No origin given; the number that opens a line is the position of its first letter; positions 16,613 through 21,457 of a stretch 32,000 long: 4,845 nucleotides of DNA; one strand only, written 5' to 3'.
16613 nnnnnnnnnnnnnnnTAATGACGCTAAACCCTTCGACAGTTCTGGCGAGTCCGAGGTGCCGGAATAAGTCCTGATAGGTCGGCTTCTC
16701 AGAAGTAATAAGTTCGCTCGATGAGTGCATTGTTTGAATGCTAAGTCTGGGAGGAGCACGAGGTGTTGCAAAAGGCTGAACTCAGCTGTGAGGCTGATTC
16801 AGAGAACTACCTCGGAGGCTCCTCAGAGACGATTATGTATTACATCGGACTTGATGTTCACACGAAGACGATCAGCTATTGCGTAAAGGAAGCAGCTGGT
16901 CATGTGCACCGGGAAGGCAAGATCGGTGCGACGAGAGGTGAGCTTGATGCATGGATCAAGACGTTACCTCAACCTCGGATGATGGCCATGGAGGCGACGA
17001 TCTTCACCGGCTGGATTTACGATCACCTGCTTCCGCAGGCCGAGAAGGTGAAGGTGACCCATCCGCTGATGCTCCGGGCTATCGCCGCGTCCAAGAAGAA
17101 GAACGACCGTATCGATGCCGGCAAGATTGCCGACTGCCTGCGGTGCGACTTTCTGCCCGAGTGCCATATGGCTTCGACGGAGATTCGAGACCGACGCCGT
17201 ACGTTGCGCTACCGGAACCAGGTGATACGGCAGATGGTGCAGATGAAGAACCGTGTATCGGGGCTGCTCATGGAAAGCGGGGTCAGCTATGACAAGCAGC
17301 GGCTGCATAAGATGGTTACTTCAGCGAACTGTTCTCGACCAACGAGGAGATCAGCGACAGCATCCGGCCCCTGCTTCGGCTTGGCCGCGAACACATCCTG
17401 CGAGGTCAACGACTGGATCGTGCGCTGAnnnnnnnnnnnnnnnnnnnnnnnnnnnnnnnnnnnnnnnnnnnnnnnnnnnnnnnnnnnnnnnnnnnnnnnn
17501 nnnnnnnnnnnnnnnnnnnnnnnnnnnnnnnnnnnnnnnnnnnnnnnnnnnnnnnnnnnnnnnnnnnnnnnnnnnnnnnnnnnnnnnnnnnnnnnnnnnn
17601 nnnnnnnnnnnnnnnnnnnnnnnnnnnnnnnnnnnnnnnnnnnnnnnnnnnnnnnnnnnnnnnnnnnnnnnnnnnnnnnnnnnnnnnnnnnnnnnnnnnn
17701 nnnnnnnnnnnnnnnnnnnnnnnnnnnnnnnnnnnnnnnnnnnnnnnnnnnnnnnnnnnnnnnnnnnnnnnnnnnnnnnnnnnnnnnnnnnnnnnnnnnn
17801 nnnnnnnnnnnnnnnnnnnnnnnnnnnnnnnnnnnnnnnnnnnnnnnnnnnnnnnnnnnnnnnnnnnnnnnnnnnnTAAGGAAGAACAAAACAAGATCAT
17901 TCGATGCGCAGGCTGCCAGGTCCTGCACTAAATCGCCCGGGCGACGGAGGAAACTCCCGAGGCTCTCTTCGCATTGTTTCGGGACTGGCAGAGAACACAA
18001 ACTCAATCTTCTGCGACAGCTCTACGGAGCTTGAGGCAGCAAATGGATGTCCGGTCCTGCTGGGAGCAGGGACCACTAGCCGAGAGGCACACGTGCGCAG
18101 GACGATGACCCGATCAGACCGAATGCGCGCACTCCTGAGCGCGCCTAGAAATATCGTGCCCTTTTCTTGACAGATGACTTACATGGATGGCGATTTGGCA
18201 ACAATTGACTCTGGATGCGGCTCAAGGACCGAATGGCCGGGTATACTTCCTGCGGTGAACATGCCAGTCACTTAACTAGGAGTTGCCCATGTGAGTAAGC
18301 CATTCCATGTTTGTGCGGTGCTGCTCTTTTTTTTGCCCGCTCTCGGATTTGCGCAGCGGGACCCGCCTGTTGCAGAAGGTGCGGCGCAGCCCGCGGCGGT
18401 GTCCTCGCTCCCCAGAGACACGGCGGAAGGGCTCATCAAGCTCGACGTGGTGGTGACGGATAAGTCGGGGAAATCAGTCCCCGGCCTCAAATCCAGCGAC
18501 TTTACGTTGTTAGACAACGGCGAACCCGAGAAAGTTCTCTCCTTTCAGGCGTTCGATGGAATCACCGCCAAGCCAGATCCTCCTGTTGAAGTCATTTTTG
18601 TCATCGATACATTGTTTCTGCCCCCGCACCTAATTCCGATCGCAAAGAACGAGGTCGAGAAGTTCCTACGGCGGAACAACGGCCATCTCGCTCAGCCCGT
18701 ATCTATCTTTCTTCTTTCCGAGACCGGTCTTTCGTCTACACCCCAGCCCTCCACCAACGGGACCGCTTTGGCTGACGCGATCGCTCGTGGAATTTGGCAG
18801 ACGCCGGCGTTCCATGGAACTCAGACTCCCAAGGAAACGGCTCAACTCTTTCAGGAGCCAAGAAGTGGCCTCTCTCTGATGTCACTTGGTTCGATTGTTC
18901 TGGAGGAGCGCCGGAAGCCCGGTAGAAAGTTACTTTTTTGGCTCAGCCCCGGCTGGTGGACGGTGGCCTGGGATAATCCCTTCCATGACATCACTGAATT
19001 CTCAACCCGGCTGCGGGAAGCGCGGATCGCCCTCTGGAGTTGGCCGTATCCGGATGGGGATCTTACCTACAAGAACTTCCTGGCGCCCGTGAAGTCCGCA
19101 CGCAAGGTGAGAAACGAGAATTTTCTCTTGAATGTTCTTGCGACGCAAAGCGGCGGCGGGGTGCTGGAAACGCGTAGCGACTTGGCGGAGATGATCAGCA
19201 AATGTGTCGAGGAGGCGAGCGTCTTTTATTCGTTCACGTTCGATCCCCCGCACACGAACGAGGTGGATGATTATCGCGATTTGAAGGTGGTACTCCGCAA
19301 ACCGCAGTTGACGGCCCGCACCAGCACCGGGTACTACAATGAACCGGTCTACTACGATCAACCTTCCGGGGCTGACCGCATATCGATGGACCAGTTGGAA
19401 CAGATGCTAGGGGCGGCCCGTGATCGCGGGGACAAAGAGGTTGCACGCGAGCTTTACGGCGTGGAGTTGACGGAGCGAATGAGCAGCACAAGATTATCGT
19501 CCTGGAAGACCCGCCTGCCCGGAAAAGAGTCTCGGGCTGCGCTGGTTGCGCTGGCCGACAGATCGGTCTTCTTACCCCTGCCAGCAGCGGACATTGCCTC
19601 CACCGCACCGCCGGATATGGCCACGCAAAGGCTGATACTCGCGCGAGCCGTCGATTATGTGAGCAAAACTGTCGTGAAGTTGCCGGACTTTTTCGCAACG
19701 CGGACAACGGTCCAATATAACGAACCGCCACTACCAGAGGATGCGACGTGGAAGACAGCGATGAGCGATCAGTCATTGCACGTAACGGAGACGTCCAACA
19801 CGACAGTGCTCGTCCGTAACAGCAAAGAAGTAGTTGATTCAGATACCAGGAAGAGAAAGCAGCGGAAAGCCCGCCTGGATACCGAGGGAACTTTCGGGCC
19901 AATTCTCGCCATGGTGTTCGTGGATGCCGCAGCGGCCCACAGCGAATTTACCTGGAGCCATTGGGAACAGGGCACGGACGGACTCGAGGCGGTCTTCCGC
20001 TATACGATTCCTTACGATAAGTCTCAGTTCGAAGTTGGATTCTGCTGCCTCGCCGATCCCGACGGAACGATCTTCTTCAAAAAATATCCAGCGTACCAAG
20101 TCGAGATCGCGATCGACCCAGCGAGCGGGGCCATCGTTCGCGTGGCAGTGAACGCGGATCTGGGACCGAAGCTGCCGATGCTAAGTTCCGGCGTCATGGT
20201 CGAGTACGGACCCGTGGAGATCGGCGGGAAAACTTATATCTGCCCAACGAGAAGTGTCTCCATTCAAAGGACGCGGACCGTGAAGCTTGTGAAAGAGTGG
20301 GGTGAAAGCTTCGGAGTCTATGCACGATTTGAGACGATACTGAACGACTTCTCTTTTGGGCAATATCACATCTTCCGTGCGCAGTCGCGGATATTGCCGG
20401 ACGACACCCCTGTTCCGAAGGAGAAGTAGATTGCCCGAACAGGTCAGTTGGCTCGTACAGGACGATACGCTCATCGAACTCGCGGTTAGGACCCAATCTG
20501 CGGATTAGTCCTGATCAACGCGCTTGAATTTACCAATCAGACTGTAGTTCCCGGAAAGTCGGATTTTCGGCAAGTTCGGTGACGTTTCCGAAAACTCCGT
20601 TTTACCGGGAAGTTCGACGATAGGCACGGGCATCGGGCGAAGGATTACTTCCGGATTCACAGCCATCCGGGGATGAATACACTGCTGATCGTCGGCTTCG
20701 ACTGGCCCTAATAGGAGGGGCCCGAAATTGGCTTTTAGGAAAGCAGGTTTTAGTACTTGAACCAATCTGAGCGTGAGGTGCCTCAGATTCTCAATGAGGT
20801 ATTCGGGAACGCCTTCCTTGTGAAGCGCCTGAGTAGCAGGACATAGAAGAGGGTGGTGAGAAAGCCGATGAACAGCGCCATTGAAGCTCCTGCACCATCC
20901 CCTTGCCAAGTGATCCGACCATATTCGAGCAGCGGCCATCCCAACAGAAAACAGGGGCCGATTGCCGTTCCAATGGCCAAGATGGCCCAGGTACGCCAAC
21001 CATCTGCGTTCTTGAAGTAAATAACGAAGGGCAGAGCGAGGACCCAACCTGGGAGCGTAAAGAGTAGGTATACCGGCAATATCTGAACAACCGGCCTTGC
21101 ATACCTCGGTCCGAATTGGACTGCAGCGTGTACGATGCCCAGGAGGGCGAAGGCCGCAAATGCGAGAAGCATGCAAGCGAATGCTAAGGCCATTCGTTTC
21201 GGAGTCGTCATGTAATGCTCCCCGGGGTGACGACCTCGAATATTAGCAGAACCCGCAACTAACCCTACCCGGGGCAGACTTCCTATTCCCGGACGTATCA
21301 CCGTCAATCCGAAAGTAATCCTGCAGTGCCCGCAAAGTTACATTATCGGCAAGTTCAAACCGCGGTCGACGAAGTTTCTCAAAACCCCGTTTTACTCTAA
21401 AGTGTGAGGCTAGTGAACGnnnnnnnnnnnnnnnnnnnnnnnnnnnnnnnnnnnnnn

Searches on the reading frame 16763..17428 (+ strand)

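Call 8: search_protein_families(library=pfam, proteins=[window:16763-17428:+])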
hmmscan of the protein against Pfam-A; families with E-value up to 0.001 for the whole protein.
window:16763-17428:+ (221 aa): 1 family
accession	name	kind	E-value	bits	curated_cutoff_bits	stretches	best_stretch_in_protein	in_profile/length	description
PF01548.23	DEDD_Tnp_IS110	-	6.1e-16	59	29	1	28-170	1-151/155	Transposase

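Call 14: search_protein_families(library=ncbifam, proteins=[window:16763-17428:+], max_evalue=0.01)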
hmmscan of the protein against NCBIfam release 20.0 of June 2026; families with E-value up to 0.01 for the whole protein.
window:16763-17428:+ (221 aa): 1 family
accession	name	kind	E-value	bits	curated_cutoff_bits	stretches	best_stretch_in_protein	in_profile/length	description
NF033542.1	transpos_IS110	equivalog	3.9e-29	101.9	140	1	27-184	1-163/343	IS110 family RNA-guided transposase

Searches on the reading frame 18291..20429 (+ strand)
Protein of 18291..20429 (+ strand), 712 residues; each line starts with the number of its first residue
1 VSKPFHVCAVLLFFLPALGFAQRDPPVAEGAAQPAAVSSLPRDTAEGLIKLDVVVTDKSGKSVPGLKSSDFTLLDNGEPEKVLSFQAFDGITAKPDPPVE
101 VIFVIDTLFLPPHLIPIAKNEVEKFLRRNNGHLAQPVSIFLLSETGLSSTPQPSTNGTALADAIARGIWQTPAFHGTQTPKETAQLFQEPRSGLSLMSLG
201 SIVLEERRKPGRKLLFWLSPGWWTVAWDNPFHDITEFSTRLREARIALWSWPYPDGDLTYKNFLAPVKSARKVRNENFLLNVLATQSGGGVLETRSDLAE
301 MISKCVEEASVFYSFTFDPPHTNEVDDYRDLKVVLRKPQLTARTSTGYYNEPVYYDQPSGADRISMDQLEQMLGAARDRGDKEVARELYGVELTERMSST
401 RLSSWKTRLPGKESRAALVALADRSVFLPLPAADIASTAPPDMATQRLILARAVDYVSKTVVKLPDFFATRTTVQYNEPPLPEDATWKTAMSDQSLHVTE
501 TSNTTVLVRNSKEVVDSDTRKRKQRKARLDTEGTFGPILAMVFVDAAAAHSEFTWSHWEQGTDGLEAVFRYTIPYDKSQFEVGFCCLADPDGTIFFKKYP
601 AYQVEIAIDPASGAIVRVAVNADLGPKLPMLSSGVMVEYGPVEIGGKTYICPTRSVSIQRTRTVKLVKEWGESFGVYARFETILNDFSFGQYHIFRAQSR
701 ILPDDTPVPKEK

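Call 7: search_protein_families(library=pfam, proteins=[window:18291-20429:+])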
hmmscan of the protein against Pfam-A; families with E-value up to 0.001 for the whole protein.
window:18291-20429:+ (712 aa): 0 families

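Call 14: search_protein_families(library=ncbifam, proteins=[window:18291-20429:+], max_evalue=0.01)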
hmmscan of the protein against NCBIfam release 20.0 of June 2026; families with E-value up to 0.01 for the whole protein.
window:18291-20429:+ (712 aa): 1 family
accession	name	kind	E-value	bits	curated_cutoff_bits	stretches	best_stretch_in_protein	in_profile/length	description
TIGR03436.1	acidobact_VWFA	subfamily_domain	2.2e-34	119.4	81.25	1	48-349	9-322/324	VWA domain-containing protein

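Call 92: find_encoding_contigs(protein=window:18291-20429:+, flank=10000, max_places=4)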
Protein window:18291-20429:+ (712 aa): no gene with exactly this product is on record in the collection.

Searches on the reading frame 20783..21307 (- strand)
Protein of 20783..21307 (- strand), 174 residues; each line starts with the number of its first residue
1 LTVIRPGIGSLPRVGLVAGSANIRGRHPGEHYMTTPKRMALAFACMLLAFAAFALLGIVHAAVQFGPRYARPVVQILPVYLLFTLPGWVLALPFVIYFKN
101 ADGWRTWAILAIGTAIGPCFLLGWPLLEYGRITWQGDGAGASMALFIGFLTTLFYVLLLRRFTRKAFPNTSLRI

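Call 8: search_protein_families(library=pfam, proteins=[window:20783-21307:-])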
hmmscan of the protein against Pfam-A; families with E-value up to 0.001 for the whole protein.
window:20783-21307:- (174 aa): 0 families

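Call 14: search_protein_families(library=ncbifam, proteins=[window:20783-21307:-], max_evalue=0.01)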
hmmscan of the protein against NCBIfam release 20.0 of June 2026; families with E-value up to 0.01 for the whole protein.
window:20783-21307:- (174 aa): 0 families

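Call 98: find_encoding_contigs(protein=window:20783-21307:-, flank=10000, max_places=6)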
Protein window:20783-21307:- (174 aa): no gene with exactly this product is on record in the collection.
